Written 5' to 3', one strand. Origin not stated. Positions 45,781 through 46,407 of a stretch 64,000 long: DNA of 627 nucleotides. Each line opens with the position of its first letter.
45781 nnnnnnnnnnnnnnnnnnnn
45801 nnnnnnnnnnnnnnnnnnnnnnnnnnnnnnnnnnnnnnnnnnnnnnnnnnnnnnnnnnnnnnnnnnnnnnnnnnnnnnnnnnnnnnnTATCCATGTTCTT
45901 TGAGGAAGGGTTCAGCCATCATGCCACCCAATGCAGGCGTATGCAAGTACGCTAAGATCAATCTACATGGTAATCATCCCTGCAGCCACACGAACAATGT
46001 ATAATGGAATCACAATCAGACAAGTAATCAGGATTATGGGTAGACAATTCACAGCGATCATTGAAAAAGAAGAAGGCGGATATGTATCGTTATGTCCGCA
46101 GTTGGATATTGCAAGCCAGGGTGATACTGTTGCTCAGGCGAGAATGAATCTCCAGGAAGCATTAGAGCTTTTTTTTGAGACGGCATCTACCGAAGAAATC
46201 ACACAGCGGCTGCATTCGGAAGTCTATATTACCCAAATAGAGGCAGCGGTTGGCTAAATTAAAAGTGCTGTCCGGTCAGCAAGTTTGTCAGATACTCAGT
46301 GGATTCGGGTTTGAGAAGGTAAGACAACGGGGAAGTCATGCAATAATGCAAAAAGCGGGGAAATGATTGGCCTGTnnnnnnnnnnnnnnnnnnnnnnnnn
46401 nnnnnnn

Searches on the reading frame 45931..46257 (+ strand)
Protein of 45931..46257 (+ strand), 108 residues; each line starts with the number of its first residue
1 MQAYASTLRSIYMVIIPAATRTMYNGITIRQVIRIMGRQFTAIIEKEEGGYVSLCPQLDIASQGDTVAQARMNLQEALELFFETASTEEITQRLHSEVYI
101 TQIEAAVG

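Call 4: search_protein_families(library=pfam, proteins=[window:45931-46257:+], max_evalue=0.1)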
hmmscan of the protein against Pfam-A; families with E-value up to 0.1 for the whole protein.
window:45931-46257:+ (108 aa): 4 families
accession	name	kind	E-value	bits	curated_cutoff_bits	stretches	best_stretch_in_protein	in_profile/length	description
PF01813.22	ATP-synt_D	-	0.002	18.4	25.7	1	34-102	89-155/196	ATP synthase subunit D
PF21748.3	UPF0150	-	0.0069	16.7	27.3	1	47-80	17-51/64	UPF0150-like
PF24113.1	DUF7387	-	0.0099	16.7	27.9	1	60-93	33-64/85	Family of unknown function (DUF7387)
PF15919.11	HicB_lk_antitox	-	0.033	14.8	27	1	43-90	4-53/123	HicB_like antitoxin of bacterial toxin-antitoxin system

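Call 6: search_protein_families(library=ncbifam, proteins=[window:45931-46257:+], max_evalue=0.1)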
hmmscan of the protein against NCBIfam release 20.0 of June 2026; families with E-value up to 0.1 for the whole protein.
window:45931-46257:+ (108 aa): 0 families
